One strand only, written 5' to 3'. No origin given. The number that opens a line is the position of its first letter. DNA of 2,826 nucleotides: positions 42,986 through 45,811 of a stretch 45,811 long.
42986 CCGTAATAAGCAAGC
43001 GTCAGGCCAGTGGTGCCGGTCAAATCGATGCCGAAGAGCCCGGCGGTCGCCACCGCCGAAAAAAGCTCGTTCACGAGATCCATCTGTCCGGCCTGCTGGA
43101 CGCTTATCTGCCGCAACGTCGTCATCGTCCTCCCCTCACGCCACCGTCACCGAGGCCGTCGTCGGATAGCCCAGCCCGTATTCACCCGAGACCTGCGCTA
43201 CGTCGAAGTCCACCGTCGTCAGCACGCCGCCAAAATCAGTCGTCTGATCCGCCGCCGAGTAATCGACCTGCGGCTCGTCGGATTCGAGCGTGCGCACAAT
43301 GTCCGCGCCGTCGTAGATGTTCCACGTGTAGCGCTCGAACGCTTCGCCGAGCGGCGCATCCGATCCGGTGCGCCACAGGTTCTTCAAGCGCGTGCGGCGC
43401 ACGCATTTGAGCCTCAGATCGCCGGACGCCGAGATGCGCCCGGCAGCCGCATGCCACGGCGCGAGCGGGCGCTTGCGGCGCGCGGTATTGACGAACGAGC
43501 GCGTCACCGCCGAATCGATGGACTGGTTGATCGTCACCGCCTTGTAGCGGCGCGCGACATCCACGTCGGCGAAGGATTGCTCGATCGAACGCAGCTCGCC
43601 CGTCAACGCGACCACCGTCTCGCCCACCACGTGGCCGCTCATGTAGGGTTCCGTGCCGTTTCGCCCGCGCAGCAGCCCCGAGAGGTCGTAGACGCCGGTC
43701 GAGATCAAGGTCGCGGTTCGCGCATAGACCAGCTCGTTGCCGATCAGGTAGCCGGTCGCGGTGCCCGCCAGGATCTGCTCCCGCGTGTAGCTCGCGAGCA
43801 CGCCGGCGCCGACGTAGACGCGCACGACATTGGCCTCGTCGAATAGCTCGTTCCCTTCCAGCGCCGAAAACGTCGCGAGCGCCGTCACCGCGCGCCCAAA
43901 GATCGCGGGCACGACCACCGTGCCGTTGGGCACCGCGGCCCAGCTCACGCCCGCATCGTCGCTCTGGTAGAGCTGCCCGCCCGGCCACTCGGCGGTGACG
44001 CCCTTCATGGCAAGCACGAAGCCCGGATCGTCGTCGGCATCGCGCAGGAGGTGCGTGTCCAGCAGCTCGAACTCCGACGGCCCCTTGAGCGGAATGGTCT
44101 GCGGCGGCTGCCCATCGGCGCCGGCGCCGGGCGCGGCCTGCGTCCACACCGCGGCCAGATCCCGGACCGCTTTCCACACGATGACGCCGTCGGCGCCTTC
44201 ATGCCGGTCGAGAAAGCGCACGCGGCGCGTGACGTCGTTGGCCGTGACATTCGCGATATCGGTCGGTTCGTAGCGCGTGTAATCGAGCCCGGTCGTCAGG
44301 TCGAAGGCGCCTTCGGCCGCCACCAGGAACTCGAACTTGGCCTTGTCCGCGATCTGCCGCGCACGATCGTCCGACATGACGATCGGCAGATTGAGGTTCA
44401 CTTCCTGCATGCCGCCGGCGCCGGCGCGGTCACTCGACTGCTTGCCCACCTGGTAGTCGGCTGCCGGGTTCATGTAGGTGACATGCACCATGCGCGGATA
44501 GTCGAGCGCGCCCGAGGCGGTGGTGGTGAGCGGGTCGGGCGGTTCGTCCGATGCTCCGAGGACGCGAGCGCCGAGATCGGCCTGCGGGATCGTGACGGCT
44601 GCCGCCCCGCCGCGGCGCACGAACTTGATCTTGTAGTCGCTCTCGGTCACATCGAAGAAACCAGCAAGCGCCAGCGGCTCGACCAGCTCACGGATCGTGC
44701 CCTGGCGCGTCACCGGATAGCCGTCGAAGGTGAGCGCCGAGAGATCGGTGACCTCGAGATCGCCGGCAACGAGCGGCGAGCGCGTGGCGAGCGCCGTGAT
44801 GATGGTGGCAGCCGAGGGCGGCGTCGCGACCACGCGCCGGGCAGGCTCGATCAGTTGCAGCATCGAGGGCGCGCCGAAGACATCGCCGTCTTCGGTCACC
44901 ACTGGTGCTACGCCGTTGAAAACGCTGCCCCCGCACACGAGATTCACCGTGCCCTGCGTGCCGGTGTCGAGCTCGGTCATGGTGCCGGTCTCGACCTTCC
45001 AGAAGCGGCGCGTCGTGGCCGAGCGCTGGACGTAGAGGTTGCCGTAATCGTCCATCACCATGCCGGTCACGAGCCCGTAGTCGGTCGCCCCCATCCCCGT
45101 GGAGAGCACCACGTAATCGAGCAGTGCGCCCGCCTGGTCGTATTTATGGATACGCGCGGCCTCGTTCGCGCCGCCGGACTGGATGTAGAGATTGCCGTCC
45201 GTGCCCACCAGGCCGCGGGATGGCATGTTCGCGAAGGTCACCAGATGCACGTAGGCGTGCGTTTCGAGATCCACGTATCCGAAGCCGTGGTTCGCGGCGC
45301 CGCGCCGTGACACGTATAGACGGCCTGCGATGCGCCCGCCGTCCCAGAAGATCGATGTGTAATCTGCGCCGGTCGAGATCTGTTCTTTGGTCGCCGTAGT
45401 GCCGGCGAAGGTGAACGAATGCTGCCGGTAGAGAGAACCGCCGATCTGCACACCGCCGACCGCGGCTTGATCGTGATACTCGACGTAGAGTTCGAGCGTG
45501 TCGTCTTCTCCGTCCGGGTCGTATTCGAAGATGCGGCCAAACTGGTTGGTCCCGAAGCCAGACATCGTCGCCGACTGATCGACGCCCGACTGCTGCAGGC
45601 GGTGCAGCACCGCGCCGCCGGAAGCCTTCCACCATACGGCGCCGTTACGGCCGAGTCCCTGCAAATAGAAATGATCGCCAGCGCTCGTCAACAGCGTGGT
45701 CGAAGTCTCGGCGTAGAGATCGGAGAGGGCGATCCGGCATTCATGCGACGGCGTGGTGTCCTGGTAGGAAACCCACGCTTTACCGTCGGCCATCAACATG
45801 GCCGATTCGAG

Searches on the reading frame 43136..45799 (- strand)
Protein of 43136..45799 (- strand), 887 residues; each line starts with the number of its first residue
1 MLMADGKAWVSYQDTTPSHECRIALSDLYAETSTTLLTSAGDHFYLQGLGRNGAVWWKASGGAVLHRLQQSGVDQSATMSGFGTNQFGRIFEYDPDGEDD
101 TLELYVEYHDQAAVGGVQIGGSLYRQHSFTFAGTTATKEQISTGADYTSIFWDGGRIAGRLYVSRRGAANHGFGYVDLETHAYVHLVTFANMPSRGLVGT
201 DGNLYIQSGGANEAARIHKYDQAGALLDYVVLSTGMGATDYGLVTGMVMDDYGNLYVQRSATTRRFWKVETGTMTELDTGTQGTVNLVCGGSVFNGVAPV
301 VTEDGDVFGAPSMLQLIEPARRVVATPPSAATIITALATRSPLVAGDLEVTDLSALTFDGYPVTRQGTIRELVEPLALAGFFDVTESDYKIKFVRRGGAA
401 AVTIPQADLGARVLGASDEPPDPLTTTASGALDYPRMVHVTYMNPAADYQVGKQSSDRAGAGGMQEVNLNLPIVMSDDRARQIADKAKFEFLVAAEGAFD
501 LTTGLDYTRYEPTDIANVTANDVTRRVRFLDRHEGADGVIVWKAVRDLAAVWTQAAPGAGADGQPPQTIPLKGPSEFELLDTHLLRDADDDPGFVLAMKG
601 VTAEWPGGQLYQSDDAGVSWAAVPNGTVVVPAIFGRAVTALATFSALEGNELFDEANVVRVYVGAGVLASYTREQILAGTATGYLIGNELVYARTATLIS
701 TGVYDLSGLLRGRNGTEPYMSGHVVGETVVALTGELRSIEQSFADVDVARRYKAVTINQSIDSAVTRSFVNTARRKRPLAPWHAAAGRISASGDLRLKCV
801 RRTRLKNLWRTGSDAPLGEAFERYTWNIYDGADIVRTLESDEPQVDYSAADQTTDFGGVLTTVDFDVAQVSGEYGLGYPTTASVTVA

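Call 66: search_protein_families(library=pfam, max_evalue=0.001, proteins=[window:43136-45799:-])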
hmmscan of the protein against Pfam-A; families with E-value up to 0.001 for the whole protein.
window:43136-45799:- (887 aa): 2 families
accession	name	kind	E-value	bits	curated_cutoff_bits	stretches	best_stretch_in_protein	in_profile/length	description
PF13550.12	Phage-tail_3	-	8.6e-26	91.2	23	1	364-528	1-158/164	Putative phage tail protein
PF23666.2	Rcc01698_C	-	2.3e-16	60.4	27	1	632-730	1-98/98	Rcc01698-like, C-terminal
